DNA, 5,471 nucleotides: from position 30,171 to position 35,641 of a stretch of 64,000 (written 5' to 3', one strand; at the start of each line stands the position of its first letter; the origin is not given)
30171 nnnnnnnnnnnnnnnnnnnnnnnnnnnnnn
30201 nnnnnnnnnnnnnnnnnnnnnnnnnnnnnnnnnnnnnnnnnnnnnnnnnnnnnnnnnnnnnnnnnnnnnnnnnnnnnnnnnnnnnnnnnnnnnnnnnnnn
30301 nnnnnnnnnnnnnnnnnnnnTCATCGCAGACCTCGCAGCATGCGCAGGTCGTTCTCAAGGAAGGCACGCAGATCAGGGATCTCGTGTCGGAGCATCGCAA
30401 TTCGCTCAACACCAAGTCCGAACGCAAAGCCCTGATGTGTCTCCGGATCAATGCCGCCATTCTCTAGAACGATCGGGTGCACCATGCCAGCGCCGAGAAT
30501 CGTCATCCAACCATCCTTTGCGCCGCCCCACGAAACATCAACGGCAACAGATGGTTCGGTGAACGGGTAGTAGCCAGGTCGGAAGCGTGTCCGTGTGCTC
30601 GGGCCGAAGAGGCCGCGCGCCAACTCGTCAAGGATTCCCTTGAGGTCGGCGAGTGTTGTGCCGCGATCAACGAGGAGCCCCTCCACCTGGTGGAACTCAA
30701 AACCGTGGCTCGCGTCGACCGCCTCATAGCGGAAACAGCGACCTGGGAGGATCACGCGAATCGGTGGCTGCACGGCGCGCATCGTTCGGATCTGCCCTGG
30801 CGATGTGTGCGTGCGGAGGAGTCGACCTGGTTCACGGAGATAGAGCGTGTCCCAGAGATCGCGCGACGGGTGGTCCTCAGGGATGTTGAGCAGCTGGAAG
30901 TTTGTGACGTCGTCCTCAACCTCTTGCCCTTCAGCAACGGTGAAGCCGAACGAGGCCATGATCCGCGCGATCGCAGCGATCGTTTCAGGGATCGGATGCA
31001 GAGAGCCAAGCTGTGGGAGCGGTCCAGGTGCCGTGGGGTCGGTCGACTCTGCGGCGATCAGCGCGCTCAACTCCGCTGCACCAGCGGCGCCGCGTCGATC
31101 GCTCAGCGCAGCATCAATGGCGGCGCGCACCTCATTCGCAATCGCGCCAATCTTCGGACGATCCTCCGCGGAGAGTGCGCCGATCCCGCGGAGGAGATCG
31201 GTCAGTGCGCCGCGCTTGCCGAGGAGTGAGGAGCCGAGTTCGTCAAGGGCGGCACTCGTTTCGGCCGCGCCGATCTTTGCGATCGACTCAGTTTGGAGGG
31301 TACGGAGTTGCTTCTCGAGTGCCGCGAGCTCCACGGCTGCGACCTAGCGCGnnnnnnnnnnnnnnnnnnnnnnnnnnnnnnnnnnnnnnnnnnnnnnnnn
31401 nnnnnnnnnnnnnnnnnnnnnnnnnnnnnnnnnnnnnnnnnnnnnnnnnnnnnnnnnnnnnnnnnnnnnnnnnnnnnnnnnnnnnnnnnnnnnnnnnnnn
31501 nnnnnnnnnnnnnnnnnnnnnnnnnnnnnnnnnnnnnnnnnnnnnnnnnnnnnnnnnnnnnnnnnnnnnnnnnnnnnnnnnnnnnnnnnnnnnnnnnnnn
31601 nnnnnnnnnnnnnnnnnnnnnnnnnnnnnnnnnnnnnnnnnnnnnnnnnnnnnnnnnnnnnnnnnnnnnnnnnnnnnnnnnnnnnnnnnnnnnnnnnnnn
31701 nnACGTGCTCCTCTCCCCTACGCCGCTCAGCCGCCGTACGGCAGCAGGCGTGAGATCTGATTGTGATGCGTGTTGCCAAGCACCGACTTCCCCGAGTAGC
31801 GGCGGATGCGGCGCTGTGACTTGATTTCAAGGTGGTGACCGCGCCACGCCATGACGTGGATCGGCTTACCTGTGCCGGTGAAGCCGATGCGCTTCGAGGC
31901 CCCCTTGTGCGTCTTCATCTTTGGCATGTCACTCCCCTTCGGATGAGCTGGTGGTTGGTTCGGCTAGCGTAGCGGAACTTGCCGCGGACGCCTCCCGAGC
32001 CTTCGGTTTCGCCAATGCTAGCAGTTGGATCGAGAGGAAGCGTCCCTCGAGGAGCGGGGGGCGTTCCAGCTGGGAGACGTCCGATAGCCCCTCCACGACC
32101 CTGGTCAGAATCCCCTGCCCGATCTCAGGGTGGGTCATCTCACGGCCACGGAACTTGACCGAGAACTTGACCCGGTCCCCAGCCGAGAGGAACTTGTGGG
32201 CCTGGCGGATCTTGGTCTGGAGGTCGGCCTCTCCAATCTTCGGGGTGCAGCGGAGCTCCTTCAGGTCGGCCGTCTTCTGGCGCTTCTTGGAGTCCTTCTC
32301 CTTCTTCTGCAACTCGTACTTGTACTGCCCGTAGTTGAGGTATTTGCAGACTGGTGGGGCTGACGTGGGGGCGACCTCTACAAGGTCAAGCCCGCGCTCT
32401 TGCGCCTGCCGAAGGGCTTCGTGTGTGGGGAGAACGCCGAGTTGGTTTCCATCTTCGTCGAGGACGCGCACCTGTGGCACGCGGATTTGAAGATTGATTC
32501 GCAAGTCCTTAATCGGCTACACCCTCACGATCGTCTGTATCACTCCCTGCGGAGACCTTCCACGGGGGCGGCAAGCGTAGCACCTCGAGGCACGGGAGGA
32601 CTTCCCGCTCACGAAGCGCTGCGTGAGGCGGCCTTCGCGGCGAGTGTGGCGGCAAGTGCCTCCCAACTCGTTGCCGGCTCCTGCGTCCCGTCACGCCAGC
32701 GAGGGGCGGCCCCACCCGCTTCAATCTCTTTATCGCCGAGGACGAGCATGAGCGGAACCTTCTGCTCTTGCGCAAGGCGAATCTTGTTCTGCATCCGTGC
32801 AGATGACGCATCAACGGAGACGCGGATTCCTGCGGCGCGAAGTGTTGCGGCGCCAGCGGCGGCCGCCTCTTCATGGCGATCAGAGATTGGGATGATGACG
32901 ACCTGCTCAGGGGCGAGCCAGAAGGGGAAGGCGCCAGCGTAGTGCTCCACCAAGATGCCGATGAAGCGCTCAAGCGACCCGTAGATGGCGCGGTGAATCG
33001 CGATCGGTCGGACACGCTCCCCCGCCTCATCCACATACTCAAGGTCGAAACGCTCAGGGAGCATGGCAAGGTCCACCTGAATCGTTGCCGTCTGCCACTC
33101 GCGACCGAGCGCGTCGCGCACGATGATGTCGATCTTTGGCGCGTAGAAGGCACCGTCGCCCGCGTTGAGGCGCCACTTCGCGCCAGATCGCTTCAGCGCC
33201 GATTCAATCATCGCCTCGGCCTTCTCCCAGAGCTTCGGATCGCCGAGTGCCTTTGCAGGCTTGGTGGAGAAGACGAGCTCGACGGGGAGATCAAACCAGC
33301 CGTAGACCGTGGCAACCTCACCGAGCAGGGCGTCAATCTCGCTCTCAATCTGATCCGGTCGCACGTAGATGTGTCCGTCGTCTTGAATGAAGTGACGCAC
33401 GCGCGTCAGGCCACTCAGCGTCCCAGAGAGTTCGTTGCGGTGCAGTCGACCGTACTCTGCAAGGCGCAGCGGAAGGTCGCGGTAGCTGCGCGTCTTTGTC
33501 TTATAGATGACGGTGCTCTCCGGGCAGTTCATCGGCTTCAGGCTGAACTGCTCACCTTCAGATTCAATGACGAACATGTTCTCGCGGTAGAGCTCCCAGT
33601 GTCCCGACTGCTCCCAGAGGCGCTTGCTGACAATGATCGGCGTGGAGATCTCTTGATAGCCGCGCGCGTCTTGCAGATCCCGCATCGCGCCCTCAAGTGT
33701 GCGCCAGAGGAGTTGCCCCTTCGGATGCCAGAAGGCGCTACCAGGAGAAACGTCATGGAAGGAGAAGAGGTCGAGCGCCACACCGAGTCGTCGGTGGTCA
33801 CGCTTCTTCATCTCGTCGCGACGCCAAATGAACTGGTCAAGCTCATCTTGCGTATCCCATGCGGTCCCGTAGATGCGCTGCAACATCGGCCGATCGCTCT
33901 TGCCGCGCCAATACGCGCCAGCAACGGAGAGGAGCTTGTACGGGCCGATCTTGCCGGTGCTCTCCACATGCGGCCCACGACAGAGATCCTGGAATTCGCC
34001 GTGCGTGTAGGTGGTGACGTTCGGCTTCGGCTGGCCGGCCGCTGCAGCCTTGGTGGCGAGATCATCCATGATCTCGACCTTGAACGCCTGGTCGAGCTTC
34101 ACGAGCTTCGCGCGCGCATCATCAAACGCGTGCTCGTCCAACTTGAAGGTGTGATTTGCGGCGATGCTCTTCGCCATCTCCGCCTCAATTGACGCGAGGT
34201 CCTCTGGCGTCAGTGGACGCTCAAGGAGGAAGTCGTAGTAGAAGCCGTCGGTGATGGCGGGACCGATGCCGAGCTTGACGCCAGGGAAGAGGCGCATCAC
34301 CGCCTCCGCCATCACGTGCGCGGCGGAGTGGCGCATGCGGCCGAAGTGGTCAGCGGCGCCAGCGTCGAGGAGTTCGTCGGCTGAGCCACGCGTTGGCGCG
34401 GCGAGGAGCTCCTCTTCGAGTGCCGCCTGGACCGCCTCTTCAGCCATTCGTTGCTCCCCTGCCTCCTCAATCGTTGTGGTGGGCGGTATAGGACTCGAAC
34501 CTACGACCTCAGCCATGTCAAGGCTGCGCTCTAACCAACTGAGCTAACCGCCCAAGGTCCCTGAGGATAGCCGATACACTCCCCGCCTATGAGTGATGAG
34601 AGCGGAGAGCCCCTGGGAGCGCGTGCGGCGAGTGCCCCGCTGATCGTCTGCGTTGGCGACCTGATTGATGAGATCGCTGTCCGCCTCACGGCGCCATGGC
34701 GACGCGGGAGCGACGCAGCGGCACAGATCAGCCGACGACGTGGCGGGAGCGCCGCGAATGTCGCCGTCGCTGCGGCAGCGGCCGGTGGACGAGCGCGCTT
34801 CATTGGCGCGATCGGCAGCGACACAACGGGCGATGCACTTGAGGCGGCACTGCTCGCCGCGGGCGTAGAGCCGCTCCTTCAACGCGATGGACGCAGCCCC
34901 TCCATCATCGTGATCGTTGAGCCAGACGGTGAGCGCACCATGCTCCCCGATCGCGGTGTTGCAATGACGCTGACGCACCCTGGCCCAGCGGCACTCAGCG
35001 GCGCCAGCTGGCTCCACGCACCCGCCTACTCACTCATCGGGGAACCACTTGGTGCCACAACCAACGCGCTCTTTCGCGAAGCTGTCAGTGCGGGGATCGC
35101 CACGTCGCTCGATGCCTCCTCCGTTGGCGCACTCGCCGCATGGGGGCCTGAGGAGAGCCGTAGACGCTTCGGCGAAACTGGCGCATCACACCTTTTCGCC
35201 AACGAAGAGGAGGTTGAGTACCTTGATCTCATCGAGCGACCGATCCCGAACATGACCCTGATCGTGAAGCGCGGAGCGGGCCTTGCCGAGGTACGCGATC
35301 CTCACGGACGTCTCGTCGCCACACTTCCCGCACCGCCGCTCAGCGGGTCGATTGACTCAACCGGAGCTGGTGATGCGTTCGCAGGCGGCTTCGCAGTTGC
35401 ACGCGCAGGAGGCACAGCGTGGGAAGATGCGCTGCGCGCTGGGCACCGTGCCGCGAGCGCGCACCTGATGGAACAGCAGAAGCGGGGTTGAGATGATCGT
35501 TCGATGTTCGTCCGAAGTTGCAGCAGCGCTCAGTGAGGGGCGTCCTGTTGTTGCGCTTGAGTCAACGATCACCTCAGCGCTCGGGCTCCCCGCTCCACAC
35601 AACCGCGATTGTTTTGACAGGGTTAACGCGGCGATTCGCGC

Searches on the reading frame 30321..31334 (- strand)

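Call 42: search_protein_families(library=pfam, proteins=[window:30321-31334:-], max_evalue=0.00001)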
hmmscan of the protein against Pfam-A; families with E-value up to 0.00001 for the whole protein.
window:30321-31334:- (337 aa): 2 families
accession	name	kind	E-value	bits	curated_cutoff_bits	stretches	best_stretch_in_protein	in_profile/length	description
PF01409.25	tRNA-synt_2d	-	1e-86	290.9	19.8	1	99-334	3-244/246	tRNA synthetases class II core domain (F)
PF02912.23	Phe_tRNA-synt_N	-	5.7e-17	61.9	22.3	1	26-91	2-67/69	Aminoacyl tRNA synthetase class II, N-terminal domain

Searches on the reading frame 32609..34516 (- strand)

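Call 42: search_protein_families(library=pfam, proteins=[window:32609-34516:-], max_evalue=0.00001)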
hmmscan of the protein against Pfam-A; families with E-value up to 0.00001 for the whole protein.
window:32609-34516:- (635 aa): 3 families
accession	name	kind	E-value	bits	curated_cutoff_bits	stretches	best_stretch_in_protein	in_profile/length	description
PF00587.30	tRNA-synt_2b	-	1.8e-42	145.8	29.3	1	317-526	3-179/179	tRNA synthetase class II core domain (G, H, P, S and T)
PF03129.25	HGTP_anticodon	-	3e-18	66.2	21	1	538-626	1-92/94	Anticodon binding domain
PF07973.19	tRNA_SAD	-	8.2e-15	55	24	1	167-216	1-44/44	Threonyl and Alanyl tRNA synthetase second additional domain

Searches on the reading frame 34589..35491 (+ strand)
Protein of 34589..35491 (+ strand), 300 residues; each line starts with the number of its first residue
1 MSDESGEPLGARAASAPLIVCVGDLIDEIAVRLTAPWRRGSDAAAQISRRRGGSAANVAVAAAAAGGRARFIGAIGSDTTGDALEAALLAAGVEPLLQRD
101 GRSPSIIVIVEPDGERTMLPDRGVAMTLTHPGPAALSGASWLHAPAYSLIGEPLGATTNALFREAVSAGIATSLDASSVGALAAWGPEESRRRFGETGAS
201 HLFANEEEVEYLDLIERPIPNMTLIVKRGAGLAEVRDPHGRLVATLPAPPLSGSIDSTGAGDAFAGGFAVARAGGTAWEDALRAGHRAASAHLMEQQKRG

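Call 42: search_protein_families(library=pfam, proteins=[window:34589-35491:+], max_evalue=0.00001)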
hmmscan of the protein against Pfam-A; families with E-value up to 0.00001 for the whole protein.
window:34589-35491:+ (300 aa): 1 family
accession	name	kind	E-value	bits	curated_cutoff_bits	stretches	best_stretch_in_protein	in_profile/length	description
PF00294.29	PfkB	-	1.9e-28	100.1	25.8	1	18-292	3-289/302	pfkB family carbohydrate kinase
